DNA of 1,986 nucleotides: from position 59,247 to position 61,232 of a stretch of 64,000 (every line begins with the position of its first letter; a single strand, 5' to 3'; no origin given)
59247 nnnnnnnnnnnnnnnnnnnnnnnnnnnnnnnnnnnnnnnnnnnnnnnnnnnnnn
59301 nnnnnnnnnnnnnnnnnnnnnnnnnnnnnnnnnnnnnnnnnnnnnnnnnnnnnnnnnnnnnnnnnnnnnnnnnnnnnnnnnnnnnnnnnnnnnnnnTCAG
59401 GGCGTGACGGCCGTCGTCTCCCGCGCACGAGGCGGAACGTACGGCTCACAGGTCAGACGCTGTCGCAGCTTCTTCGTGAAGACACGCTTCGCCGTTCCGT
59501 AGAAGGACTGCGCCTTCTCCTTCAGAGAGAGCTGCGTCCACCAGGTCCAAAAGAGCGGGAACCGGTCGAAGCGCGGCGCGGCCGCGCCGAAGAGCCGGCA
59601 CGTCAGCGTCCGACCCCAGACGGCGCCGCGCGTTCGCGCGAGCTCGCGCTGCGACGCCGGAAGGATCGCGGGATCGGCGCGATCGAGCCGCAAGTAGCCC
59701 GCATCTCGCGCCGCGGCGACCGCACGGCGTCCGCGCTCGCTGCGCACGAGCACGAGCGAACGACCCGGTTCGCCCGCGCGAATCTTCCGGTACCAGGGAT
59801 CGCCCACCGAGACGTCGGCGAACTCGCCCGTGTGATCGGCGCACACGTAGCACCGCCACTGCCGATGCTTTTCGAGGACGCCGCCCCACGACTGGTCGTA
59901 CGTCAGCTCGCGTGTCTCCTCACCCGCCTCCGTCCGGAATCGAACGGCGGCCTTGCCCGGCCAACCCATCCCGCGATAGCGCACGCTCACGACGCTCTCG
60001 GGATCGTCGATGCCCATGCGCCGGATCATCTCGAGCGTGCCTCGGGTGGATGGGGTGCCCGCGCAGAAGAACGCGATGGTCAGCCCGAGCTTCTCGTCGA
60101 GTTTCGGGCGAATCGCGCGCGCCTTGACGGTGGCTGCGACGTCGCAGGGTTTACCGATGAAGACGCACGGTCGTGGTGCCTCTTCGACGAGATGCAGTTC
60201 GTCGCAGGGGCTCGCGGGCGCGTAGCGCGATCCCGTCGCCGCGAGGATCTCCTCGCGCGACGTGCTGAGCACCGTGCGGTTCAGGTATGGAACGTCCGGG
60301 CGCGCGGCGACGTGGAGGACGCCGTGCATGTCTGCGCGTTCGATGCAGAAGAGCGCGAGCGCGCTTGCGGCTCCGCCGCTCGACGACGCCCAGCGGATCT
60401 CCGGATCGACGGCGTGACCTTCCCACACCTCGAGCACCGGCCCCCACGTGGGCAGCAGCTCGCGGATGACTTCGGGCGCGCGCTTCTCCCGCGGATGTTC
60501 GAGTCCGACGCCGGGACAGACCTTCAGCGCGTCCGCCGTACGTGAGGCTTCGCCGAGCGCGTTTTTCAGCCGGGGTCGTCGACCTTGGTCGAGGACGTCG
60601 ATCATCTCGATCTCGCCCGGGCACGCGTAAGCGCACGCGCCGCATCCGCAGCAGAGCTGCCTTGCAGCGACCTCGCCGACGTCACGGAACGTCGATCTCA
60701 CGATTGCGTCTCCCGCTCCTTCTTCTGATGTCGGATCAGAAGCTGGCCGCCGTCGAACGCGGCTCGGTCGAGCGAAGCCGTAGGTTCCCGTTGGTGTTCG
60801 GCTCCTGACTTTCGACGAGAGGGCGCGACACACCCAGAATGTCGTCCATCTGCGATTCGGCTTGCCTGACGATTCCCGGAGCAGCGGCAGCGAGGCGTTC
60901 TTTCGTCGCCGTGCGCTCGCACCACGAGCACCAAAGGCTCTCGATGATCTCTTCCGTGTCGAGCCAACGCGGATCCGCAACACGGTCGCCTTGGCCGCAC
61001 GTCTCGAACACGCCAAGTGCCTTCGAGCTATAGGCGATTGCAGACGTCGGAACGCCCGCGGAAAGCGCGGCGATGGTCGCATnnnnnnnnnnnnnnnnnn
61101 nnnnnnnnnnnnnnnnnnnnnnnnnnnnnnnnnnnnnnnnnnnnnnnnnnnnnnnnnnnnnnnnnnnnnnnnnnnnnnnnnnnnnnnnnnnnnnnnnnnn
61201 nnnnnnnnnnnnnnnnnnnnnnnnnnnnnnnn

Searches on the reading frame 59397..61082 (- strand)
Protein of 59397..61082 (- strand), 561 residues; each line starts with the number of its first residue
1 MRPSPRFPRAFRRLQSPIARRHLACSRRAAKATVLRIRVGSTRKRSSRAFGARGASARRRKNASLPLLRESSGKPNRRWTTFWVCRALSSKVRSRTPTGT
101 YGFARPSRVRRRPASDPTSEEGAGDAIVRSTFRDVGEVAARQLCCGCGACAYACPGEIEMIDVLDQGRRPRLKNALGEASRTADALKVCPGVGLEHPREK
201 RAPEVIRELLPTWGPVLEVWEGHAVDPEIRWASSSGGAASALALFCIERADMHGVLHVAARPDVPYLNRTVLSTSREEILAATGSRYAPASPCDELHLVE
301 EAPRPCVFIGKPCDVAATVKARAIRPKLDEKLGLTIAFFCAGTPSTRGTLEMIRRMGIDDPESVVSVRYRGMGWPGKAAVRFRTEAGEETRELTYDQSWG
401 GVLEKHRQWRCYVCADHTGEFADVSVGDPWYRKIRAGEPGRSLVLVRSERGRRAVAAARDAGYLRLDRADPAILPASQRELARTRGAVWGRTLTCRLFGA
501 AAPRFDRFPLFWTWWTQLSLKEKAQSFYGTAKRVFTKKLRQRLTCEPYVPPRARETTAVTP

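Call 96: search_protein_families(library=pfam, proteins=[window:59397-61082:-], max_evalue=0.0001)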
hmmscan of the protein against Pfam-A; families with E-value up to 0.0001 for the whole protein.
window:59397-61082:- (561 aa): 2 families
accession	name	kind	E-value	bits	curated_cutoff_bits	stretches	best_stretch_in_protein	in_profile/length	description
PF04432.18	FrhB_FdhB_C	-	6.8e-33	114.1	23.3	1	307-470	5-148/150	Coenzyme F420 hydrogenase/dehydrogenase, beta subunit C terminus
PF04422.18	FrhB_FdhB_N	-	1.1e-14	54.8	22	1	220-293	2-73/78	Coenzyme F420 hydrogenase/dehydrogenase, beta subunit N-term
